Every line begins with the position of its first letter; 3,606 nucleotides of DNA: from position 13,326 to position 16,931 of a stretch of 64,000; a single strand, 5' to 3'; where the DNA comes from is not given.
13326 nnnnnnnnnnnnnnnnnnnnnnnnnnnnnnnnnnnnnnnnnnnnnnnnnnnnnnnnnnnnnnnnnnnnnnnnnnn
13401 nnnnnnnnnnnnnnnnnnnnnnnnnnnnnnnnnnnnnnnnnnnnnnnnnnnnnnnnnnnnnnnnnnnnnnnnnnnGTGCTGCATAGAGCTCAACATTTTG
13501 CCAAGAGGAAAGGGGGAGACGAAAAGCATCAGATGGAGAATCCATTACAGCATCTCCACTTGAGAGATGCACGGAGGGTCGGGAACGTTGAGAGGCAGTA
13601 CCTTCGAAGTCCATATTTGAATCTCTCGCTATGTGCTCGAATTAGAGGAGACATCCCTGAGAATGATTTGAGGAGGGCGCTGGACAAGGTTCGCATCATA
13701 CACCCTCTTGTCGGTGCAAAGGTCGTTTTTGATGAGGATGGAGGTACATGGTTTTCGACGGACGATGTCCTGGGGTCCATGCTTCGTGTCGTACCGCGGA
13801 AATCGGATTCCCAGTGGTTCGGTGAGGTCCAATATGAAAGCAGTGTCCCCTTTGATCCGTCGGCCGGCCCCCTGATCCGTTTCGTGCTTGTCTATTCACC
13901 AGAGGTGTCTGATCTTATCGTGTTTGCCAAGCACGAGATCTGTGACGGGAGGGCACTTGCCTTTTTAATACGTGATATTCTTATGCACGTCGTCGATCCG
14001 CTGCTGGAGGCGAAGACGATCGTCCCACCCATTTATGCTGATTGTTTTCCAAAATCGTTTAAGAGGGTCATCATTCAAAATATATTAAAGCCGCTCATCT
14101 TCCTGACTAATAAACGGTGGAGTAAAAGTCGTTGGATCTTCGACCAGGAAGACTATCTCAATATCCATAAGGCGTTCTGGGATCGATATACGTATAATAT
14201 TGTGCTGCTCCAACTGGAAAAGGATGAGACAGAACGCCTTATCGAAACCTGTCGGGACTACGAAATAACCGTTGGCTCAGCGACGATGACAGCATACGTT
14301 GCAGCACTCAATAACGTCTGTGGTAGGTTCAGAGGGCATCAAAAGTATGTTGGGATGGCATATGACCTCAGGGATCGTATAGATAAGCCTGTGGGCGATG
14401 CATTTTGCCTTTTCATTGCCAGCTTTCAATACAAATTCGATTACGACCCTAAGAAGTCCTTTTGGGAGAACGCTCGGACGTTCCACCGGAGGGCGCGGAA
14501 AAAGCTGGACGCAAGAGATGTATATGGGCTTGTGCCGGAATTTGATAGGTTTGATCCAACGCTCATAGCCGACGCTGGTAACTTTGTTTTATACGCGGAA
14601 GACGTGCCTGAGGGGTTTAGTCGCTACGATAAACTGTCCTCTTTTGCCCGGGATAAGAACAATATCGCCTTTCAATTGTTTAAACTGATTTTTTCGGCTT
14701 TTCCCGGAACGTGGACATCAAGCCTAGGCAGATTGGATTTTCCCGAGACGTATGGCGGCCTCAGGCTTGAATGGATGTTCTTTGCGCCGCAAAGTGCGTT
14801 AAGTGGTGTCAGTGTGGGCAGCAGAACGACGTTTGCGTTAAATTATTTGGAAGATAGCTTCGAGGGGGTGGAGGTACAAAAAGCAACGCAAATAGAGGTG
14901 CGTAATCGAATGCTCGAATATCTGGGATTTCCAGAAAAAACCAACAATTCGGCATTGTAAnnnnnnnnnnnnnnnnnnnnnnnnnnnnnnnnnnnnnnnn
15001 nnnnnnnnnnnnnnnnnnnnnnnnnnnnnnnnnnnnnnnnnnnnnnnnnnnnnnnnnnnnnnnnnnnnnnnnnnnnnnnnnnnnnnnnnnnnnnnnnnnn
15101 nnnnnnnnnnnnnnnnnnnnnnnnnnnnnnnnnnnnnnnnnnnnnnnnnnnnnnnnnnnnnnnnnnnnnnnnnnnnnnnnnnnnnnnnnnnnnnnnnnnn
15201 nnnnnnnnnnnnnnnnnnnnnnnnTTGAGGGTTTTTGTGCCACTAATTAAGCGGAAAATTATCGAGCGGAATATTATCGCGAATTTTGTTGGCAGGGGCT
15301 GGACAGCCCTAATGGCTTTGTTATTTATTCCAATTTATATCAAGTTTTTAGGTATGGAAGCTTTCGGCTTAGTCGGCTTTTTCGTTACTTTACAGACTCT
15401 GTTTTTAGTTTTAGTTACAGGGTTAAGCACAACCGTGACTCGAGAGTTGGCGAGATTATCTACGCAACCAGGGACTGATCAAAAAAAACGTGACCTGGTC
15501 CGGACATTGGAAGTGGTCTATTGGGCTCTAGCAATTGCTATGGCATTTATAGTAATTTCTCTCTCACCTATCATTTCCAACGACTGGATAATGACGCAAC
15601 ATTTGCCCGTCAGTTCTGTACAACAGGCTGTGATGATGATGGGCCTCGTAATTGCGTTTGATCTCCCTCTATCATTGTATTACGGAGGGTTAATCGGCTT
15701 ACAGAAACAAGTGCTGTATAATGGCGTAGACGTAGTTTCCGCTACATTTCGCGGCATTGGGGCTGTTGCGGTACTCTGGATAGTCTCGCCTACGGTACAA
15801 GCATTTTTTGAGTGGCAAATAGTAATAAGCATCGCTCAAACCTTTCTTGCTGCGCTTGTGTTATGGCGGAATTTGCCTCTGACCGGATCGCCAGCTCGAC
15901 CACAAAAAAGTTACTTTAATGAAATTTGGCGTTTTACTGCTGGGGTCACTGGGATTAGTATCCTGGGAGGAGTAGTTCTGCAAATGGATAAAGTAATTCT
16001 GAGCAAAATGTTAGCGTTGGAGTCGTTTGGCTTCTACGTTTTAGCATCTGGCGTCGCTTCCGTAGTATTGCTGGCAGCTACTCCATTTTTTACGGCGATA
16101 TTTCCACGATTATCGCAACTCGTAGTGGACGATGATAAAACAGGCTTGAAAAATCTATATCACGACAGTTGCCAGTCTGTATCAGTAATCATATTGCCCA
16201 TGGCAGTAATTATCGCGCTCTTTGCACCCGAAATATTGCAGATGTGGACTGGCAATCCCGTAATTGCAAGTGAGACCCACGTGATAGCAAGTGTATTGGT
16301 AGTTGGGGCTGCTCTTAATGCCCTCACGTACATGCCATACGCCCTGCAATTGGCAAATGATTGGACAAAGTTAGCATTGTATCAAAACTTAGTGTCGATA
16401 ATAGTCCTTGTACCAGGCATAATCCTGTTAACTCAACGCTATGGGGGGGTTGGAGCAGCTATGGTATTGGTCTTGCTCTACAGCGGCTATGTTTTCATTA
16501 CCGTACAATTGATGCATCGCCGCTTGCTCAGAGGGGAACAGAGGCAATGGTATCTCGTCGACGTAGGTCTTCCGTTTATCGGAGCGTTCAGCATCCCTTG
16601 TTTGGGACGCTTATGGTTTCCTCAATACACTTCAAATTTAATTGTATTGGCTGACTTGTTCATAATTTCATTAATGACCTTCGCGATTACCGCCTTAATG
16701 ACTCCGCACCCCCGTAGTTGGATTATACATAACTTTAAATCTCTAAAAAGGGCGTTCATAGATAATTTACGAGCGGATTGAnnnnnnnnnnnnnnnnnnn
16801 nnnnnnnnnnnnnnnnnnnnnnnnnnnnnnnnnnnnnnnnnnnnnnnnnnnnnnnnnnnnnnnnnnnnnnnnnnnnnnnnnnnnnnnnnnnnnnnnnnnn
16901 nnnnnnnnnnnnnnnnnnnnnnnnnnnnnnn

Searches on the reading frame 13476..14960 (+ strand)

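Call 11: search_protein_families(library=pfam, proteins=[window:13476-14960:+])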
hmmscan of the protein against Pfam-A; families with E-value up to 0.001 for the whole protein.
window:13476-14960:+ (494 aa): 2 families
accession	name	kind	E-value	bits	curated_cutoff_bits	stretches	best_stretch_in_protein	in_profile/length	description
PF16911.10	PapA_C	-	0.00021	21.2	30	1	245-353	10-120/203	Phthiocerol/phthiodiolone dimycocerosyl transferase C-terminus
PF00668.25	Condensation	-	0.00056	19.2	30.6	0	241-345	226-325/456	Condensation domain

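Call 41: search_protein_families(library=ncbifam, proteins=[window:13476-14960:+], max_evalue=0.00001)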
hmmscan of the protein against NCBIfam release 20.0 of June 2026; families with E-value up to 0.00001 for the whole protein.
window:13476-14960:+ (494 aa): 0 families

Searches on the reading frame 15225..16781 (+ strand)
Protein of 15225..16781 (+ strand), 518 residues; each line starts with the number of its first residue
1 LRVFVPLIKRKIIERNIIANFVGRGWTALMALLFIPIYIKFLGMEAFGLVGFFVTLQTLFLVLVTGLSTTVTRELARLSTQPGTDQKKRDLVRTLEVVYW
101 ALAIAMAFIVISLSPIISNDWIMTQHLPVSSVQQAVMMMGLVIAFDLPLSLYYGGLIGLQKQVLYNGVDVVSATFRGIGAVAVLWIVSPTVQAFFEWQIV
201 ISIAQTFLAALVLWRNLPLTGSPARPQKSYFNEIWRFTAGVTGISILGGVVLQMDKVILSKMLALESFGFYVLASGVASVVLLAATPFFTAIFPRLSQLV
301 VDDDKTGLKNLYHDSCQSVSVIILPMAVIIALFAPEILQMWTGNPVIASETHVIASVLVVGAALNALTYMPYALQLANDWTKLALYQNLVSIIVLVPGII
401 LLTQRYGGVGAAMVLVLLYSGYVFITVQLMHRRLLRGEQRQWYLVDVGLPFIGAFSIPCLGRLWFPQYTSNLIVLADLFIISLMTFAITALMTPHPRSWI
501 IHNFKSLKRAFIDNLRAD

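Call 11: search_protein_families(library=pfam, proteins=[window:15225-16781:+])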
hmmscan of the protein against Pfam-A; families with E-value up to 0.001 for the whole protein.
window:15225-16781:+ (518 aa): 4 families
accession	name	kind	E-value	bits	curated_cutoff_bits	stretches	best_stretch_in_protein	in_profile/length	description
PF01943.22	Polysacc_synt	-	1.5e-16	61.1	28.2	1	15-299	3-273/274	Polysaccharide biosynthesis protein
PF13440.11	Polysacc_synt_3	-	7.4e-12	45.5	23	1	41-343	5-285/293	Polysaccharide biosynthesis protein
PF03023.19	MurJ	-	0.00019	20.6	27.4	0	33-482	36-449/451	Lipid II flippase MurJ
PF01554.23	MatE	-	0.00033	20.8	24.9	1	270-397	30-157/161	MatE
